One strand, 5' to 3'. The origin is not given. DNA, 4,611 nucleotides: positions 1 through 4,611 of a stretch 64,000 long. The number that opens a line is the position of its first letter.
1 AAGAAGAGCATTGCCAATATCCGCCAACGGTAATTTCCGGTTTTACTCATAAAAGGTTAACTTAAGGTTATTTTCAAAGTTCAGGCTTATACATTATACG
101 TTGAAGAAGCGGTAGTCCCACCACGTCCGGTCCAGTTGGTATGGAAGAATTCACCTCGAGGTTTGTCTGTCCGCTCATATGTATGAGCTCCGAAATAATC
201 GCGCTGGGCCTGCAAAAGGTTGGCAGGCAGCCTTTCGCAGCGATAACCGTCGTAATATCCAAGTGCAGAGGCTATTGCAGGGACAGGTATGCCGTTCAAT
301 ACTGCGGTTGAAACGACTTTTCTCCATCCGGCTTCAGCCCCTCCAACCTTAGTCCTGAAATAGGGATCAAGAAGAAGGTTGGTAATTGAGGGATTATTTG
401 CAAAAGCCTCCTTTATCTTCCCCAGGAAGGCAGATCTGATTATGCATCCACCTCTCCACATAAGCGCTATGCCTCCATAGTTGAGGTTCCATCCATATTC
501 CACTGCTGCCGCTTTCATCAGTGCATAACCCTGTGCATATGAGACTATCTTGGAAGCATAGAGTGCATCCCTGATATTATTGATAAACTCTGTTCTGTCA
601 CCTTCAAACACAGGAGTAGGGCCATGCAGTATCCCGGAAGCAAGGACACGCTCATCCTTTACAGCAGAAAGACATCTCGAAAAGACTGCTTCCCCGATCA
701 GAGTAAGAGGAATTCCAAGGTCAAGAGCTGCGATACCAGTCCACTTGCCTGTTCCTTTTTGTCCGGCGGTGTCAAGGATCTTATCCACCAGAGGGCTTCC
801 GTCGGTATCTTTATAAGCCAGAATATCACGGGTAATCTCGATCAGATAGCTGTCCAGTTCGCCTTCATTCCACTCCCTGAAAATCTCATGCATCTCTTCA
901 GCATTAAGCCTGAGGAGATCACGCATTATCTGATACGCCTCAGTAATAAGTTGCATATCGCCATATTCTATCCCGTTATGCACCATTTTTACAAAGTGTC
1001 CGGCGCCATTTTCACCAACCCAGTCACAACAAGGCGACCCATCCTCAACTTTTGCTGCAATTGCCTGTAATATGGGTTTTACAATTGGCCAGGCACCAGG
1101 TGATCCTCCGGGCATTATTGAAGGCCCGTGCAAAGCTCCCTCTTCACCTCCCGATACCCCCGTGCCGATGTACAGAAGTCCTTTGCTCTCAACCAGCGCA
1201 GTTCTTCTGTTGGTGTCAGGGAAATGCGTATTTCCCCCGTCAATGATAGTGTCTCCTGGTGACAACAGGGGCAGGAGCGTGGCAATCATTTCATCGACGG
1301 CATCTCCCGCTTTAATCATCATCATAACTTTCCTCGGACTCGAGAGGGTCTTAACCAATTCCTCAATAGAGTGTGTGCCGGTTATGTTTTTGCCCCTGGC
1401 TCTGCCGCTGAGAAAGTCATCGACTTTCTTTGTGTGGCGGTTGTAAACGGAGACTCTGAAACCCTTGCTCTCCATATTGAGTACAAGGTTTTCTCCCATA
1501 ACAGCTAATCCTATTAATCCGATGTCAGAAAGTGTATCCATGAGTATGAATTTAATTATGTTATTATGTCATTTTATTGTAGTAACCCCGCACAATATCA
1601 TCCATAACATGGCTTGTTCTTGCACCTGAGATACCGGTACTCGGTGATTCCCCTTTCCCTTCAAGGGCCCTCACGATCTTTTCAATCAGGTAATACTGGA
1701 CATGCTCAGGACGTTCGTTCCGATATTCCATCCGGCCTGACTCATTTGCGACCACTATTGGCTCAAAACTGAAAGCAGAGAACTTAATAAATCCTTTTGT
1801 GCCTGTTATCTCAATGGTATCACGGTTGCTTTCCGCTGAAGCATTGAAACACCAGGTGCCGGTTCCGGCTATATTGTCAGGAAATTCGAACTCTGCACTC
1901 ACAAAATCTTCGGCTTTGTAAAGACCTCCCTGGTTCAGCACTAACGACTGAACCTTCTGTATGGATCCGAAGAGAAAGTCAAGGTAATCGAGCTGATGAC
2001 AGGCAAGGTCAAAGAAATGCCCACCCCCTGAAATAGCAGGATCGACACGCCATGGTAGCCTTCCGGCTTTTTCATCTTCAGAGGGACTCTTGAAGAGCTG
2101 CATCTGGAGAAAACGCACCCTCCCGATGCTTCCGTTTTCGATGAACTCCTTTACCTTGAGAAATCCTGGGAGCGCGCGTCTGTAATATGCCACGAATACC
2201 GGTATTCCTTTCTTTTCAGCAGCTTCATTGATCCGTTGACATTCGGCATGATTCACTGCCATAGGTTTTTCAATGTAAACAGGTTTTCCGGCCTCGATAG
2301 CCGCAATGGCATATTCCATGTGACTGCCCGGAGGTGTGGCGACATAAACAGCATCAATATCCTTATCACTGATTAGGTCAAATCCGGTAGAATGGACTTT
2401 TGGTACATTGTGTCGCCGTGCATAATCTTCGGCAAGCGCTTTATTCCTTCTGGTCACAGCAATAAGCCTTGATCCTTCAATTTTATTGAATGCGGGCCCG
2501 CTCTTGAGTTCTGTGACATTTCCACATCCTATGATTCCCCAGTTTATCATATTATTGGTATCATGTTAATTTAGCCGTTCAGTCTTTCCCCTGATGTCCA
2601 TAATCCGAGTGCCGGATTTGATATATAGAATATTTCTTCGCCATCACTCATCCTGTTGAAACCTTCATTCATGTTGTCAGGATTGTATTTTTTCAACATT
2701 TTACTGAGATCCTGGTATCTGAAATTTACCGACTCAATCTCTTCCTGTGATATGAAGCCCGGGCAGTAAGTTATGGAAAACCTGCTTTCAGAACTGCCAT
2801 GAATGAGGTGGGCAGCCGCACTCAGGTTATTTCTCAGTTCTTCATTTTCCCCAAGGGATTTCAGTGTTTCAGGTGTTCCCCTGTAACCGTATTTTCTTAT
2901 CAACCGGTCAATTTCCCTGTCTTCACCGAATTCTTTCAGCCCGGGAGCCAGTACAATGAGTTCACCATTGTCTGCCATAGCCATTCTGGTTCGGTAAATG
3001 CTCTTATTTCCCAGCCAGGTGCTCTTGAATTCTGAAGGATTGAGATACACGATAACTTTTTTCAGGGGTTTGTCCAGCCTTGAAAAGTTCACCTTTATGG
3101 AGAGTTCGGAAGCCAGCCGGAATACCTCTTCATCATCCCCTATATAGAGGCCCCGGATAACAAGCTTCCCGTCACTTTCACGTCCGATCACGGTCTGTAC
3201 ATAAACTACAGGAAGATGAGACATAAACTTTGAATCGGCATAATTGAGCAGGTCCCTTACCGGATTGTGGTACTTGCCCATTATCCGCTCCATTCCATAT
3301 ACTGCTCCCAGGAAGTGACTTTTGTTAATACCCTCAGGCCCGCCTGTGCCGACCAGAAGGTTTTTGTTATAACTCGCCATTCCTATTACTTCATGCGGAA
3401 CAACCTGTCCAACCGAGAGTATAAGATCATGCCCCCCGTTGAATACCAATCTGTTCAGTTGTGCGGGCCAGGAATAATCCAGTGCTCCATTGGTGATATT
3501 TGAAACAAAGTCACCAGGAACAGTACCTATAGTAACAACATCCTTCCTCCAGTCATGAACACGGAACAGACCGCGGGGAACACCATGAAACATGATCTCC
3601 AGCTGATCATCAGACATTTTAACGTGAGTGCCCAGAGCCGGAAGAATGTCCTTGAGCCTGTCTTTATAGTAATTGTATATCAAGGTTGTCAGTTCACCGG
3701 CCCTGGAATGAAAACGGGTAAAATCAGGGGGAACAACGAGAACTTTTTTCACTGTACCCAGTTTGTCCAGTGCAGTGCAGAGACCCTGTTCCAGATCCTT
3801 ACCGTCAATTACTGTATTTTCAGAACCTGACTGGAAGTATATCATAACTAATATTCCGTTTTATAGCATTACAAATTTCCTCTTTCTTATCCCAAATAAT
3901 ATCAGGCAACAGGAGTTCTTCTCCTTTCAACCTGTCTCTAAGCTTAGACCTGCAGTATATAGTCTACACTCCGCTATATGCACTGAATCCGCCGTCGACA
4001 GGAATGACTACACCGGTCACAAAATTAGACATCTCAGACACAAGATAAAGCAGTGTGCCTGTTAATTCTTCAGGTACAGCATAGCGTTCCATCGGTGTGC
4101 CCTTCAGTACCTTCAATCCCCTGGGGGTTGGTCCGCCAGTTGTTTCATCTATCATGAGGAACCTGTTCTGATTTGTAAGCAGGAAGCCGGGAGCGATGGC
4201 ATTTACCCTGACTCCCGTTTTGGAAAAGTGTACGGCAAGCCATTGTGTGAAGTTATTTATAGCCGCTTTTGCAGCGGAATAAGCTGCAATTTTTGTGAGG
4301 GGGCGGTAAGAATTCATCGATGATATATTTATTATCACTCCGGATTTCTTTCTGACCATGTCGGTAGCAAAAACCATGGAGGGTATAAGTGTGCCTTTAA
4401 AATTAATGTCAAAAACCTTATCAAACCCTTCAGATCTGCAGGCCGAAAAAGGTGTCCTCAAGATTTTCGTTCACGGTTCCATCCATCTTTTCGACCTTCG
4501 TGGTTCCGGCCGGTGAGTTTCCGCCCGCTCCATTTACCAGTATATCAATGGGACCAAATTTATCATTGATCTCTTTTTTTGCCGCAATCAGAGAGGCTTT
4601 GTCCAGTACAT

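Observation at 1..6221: Hexuronate operon appears to route mannonate through a nickel-pincer epimerase to gluconate and gnd instead of UxuA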

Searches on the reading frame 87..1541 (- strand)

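Call 3: search_protein_families(library=pfam, proteins=[window:87-1541:-])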
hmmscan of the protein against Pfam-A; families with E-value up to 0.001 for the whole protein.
window:87-1541:- (484 aa): 2 families
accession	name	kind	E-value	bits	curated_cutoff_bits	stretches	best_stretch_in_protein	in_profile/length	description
PF00393.24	6PGD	-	1e-132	442.4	27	1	181-470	1-290/290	6-phosphogluconate dehydrogenase, C-terminal domain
PF03446.21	NAD_binding_2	-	3.2e-48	164.2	21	1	6-166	1-157/161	NAD binding domain of 6-phosphogluconate dehydrogenase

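Call 4: search_protein_families(library=ncbifam, proteins=[window:87-1541:-])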
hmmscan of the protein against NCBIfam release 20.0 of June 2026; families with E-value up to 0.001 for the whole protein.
window:87-1541:- (484 aa): 10 families
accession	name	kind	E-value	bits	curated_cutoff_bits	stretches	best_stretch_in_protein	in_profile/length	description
TIGR00873.1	gnd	equivalog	1.2e-230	766.2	426.7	1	6-471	1-466/467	decarboxylating NADP(+)-dependent phosphogluconate dehydrogenase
NF006765.0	PRK09287.1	equivalog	6e-216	717.9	413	1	5-474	4-471/476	NADP-dependent phosphogluconate dehydrogenase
NF007161.0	PRK09599.1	subfamily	1.2e-80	271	271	2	6-296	2-279/302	NADP-dependent phosphogluconate dehydrogenase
TIGR00872.1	gnd_rel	equivalog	2.7e-64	217.2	297.2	2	7-297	3-277/299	phosphogluconate dehydrogenase (NAD(+)-dependent, decarboxylating)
TIGR01505.1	tartro_sem_red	equivalog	3.4e-12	46.2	340.75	1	7-202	2-186/291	2-hydroxy-3-oxopropionate reductase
NF008592.0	PRK11559.1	equivalog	4.3e-12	45.9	397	1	6-199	4-186/296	2-hydroxy-3-oxopropionate reductase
TIGR01692.1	HIBADH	equivalog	1.8e-10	40.7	291.6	1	10-206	2-187/288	3-hydroxyisobutyrate dehydrogenase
NF043037.1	ThreonDh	equivalog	1.6e-08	34.4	350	1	6-189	4-177/297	L-threonate dehydrogenase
NF011633.0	PRK15059.1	equivalog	8.1e-06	25.2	451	1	7-191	3-175/292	2-hydroxy-3-oxopropionate reductase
NF012005.0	PRK15461.1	equivalog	0.00073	18.8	348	0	6-202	3-188/298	sulfolactaldehyde 3-reductase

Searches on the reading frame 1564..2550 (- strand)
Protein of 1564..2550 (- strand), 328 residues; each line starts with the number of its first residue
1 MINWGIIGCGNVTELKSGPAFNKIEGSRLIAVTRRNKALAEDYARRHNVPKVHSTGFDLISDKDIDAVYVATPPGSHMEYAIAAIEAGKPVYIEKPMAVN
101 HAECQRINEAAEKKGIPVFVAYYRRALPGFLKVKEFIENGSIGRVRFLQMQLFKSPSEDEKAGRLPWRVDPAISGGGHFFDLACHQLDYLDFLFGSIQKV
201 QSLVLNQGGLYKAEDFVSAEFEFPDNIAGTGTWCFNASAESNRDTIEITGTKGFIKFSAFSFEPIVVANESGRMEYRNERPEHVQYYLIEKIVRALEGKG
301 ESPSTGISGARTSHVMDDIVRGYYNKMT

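Call 3: search_protein_families(library=pfam, proteins=[window:1564-2550:-])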
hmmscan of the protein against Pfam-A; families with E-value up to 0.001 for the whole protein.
window:1564-2550:- (328 aa): 3 families
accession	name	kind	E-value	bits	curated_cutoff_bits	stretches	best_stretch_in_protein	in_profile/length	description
PF01408.29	GFO_IDH_MocA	-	4e-26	92.5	24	1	2-122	1-120/120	Oxidoreductase family, NAD-binding Rossmann fold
PF22725.1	GFO_IDH_MocA_C3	-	4.4e-25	88.5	27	1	130-255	1-123/124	GFO/IDH/MocA C-terminal domain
PF02894.22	GFO_IDH_MocA_C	-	1.8e-16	61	22.9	1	134-260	1-134/218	Oxidoreductase family, C-terminal alpha/beta domain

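Call 4: search_protein_families(library=ncbifam, proteins=[window:1564-2550:-])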
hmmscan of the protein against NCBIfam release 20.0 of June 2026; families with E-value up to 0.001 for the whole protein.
window:1564-2550:- (328 aa): 9 families
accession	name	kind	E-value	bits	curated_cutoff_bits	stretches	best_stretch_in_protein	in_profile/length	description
TIGR04380.1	myo_inos_iolG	equivalog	1.8e-33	115.8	355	1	1-275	1-270/330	inositol 2-dehydrogenase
NF052479.1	LevoglcsnDh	equivalog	9.5e-30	103.5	650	1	33-204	42-212/386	levoglucosan dehydrogenase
NF041392.1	XylDh_Gfo6_Halo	equivalog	5e-28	97.9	350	1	3-263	18-281/350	D-xylose 1-dehydrogenase Gfo6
NF040723.1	UDP-GlcNAcDh_Arch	equivalog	1.2e-23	84.1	450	1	4-312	3-290/302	UDP-N-acetylglucosamine 3-dehydrogenase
NF052679.1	InsChiInosDhIolG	equivalog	1.4e-21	76.9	540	1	2-146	3-149/343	bifunctional inositol 2-dehydrogenase/D-chiro-inositol 1-dehydrogenase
NF008607.0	PRK11579.1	subfamily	4.2e-21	75.3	330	1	2-258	5-251/346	oxidoreductase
NF007574.0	PRK10206.1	equivalog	1.4e-16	60.5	352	1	3-220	4-213/345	oxidoreductase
NF058561.1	BT_2158_fam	equivalog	1.3e-11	43.8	750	1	62-146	94-178/487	glycoside 3-dehydrogenase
NF058563.1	BT_2159_fam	equivalog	1e-05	24.8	650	1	22-149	23-147/350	disaccharide 3-dehydrogenase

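Call 66: search_solved_structures(query=window:1564-2550:-, max_evalue=1e-10)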
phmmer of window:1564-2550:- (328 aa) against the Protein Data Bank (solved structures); distinct sequences matched with E-value up to 1e-10: 65 (the best 60 are shown).
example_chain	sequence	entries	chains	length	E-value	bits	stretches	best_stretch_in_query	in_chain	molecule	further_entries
1zh8_A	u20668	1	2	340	1.4e-28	103.1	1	2-287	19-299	oxidoreductase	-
6a3f_A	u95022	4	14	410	3.1e-25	92.1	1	32-203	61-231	Putative dehydrogenase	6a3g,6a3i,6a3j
4gqa_A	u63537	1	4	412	4.7e-23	85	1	28-202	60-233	NAD binding Oxidoreductase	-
2o48_X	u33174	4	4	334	5.6e-23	84.7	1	2-257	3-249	Dimeric dihydrodiol dehydrogenase | Trans-1,2-dihydrobenzene-1,2-diol dehydrogenase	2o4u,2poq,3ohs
5a02_A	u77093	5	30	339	4.6e-22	81.7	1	3-262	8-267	ALDOSE-ALDOSE OXIDOREDUCTASE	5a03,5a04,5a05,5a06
3q2k_A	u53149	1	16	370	1.7e-21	79.9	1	2-259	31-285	oxidoreductase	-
4fb5_A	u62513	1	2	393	2.1e-21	79.6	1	19-201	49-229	Probable oxidoreductase protein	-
4koa_A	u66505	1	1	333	3.9e-21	78.7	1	1-307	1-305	1,5-anhydro-D-fructose reductase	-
3db2_A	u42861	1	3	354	1.2e-20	77.1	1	8-201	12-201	putative NADPH-dependent oxidoreductase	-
9m3d_B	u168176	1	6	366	1.2e-19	73.8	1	2-192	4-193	DgpA1 from W974-1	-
3ezy_A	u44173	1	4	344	1.4e-19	73.6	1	4-272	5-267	Dehydrogenase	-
4n54_A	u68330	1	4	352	4.7e-19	71.8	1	2-289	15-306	Inositol dehydrogenase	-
4mkx_A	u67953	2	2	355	4.8e-19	71.8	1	2-289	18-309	Inositol dehydrogenase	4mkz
2glx_A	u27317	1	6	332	9.5e-19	70.8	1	3-310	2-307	1,5-anhydro-D-fructose reductase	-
3moi_A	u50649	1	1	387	3.1e-18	69.1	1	2-196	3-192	Probable dehydrogenase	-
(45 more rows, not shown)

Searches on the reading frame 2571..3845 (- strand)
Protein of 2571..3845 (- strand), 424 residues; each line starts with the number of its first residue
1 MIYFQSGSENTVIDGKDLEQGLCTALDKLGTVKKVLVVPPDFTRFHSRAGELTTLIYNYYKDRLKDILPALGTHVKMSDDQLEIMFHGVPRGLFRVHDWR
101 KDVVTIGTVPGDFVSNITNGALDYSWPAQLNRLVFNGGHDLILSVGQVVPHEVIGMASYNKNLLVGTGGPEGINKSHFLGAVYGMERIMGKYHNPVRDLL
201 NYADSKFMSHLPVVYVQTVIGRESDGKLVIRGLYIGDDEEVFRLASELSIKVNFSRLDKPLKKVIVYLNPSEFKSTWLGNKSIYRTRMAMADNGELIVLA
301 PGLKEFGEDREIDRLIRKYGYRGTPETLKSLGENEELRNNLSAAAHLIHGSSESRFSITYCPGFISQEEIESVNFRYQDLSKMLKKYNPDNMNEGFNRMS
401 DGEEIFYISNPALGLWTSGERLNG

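Call 3: search_protein_families(library=pfam, proteins=[window:2571-3845:-])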
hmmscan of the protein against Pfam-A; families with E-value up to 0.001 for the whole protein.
window:2571-3845:- (424 aa): 1 family
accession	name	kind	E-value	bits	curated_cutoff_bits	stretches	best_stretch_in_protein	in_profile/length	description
PF09861.14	Lar_N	-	3.5e-06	26.8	23.3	1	31-179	53-194/204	Lactate racemase N-terminal domain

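Call 4: search_protein_families(library=ncbifam, proteins=[window:2571-3845:-])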
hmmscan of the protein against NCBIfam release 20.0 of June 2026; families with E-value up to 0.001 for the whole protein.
window:2571-3845:- (424 aa): 3 families
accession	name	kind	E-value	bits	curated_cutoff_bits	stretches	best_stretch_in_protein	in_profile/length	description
NF052594.1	NPN_18_hexonate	equivalog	4.9e-196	651.3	500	1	10-417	2-410/411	nickel-dependent putative hexonate epimerase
NF052593.1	NPN_racem_MAR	equivalog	2.2e-07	29.8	500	1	31-309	57-321/415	nickel-dependent malate racemase, LarAH6 family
NF052595.1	NPN_LarAH5_MAR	equivalog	0.00095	18.2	462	0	139-265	157-275/415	nickel-dependent malate racemase, LarAH5 family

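Call 27: find_related_loci(query=window:2571-3845:-, collection=genome_contigs, flank=10000)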
Query window:2571-3845:- (424 aa) in genome_contigs; peptide patterns used: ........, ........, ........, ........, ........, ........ (x = any residue, [..] = any of these).
211 stretches matched a pattern; 160 encode a relative of the query (tblastn E <= 1e-3); the best 80 are kept; 80 distinct loci.
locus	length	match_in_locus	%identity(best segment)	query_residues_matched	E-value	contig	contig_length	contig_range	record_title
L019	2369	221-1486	84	1-422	0e+0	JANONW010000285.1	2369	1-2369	MAG: Prolixibacteraceae bacterium isolate VAR_43_metabat_282_sub VAR_43_k141_2457975, whole genome shotgun sequence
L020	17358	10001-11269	82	1-423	0e+0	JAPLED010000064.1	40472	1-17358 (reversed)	MAG: Bacteroidia bacterium isolate LacPavin_0920_WC90_MAG_39_66 LacPavin_0920_WC90_scaffold_152515, whole genome shotgun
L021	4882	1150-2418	82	1-423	0e+0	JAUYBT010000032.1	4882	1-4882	MAG: Bacteroidales bacterium isolate C20_concoct.bin.132 C20_k141_756753, whole genome shotgun sequence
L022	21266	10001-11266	81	1-422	0e+0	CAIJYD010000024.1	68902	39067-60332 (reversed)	MAG: uncultured Bacteroidetes bacterium isolate Loclat_bin-13856 genome assembly, contig: bin-13856:024/135, whole genom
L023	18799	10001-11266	81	1-422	0e+0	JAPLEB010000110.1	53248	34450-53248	MAG: Bacteroidia bacterium isolate LacPavin_0920_SED5_MAG_39_21 LacPavin_0920_SED5_scaffold_11054, whole genome shotgun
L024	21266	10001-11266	80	1-422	0e+0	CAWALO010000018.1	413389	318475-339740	MAG: uncultured Bacteroidales bacterium isolate MFD04716.bin.2.270 genome assembly, contig: contig_4231, whole genome sh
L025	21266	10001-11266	81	1-422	0e+0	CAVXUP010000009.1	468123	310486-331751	MAG: uncultured Bacteroidales bacterium isolate MFD04716.bin.1.269 genome assembly, contig: contig_76172, whole genome s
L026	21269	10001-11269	81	1-423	0e+0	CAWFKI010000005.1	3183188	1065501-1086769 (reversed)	MAG: uncultured Bacteroidales bacterium isolate MFD01872.bin.1.132 genome assembly, contig: contig_69320, whole genome s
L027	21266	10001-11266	81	1-422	0e+0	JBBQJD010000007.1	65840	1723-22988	MAG: Bacteroidales bacterium isolate Co_metawrap_757 Cmw_757_k141_5253180_length_65840_cov_18.7378, whole genome shotgun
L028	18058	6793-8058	80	1-422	0e+0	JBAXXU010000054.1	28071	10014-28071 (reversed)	MAG: Bacteroidota bacterium isolate ELA747 MAG747_54, whole genome shotgun sequence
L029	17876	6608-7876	78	1-423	0e+0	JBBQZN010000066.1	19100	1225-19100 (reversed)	MAG: Bacteroidales bacterium isolate Co_metawrap_2229 Cmw_2229_k141_25060313_length_19100_cov_30.9873, whole genome shot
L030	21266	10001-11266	80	1-423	0e+0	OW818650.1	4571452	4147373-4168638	metagenome genome assembly, chromosome: 1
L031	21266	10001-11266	78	1-422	0e+0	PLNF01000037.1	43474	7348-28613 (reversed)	MAG: Bacteroidales bacterium isolate fen_976 73.20120800_E2D.36_contig_14927, whole genome shotgun sequence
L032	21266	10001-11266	79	1-422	0e+0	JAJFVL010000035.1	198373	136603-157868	MAG: Bacteroidales bacterium isolate bin.736 k141_1884026, whole genome shotgun sequence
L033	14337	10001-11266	78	1-422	0e+0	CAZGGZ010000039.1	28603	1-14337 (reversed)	MAG TPA_asm: uncultured Rikenellaceae bacterium isolate binchicken_co364_139 genome assembly, contig: NODE_1224_length_2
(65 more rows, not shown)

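Call 33: search_solved_structures(query=window:2571-3845:-, max_evalue=0.01, show_alignments=3)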
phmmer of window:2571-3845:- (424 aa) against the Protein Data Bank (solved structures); distinct sequences matched with E-value up to 0.01: 1.
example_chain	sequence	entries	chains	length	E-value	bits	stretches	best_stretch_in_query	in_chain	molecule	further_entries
4nar_A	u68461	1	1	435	2.7e-37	131.9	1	16-386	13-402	Putative uronate isomerase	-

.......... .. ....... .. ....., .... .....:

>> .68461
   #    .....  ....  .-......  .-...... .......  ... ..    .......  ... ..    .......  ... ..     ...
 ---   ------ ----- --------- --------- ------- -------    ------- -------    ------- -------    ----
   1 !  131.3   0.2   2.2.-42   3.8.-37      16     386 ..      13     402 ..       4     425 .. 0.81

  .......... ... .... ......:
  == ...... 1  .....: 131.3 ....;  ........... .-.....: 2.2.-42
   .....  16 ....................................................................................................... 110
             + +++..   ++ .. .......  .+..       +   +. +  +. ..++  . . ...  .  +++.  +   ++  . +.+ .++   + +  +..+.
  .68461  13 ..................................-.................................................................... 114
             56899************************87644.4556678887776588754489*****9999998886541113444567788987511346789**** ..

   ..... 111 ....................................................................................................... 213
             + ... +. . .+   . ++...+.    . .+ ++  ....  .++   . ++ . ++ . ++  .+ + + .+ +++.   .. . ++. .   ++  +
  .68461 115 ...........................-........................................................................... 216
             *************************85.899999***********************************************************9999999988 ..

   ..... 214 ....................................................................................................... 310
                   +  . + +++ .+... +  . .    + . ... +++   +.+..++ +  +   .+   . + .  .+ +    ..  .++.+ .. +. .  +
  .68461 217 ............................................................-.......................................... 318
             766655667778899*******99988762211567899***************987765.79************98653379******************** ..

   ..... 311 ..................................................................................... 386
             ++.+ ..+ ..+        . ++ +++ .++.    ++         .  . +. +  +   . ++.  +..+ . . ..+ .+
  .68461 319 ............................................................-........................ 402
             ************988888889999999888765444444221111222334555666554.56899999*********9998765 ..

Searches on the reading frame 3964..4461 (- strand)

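Call 3: search_protein_families(library=pfam, proteins=[window:3964-4461:-])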
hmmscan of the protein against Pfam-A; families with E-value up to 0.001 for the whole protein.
window:3964-4461:- (165 aa): 2 families
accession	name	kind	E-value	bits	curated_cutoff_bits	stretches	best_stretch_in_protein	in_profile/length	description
PF13561.12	adh_short_C2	-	1.1e-30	107.5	27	1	3-160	87-236/236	Enoyl-(Acyl carrier protein) reductase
PF00106.31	adh_short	-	5.9e-26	91.6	26.6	1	3-100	91-188/195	short chain dehydrogenase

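Call 4: search_protein_families(library=ncbifam, proteins=[window:3964-4461:-])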
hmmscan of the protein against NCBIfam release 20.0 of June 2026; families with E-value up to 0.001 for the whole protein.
window:3964-4461:- (165 aa): 216 families (the best 25 are shown)
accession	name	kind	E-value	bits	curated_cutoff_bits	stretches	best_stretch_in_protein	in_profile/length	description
NF006132.0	PRK08277.1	subfamily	4.7e-77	259.1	281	1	7-165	122-280/280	D-mannonate oxidoreductase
NF005559.1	PRK07231.1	subfamily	1.3e-35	123.1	215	1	4-159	96-247/249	glucose 1-dehydrogenase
NF005488.0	PRK07097.1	equivalog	1.9e-32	112.4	369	1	2-164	100-262/266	gluconate 5-dehydrogenase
NF004791.0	PRK06138.1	equivalog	2.3e-31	109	312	1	10-161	102-251/252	SDR family oxidoreductase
NF006070.0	PRK08213.1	subfamily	3.7e-30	105.3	279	1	9-161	109-258/259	gluconate 5-dehydrogenase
TIGR01832.1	kduD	equivalog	3.8e-30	105.2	338.85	1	11-160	102-246/248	2-dehydro-3-deoxy-D-gluconate 5-dehydrogenase KduD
NF005446.0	PRK07035.1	equivalog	1.3e-29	103.2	373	1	11-159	111-253/255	SDR family oxidoreductase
NF049979.1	AlphHSDSHdhA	equivalog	1.4e-29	103.4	350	1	10-161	104-248/258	7alpha-hydroxysteroid dehydrogenase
NF052558.1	MBtsdlDhBudC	equivalog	1.5e-29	103.3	270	1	8-164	97-246/250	meso-2,3-butanediol dehydrogenase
NF005390.0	PRK06935.1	equivalog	1.6e-29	103.1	369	1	2-159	104-255/258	2-dehydro-3-deoxy-D-gluconate 5-dehydrogenase KduD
NF005067.0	PRK06484.1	equivalog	3.5e-29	101.7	713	1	11-162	370-514/524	short chain dehydrogenase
NF053701.1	CsHdxCHCADhChcB2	equivalog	4.4e-28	98.4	350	1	3-161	94-244/245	cis-4-hydroxycyclohexanecarboxylate dehydrogenase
TIGR01830.1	3oxo_ACP_reduc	equivalog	5.5e-28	98.3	297.75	1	10-159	97-238/239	3-oxoacyl-[acyl-carrier-protein] reductase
NF009466.0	PRK12826.1-2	subfamily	1.2e-27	97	222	1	3-160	96-245/248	3-oxoacyl-ACP reductase FabG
NF004198.0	PRK05653.1-3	equivalog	1.5e-27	96.7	296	1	10-159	105-246/248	3-oxoacyl-ACP reductase FabG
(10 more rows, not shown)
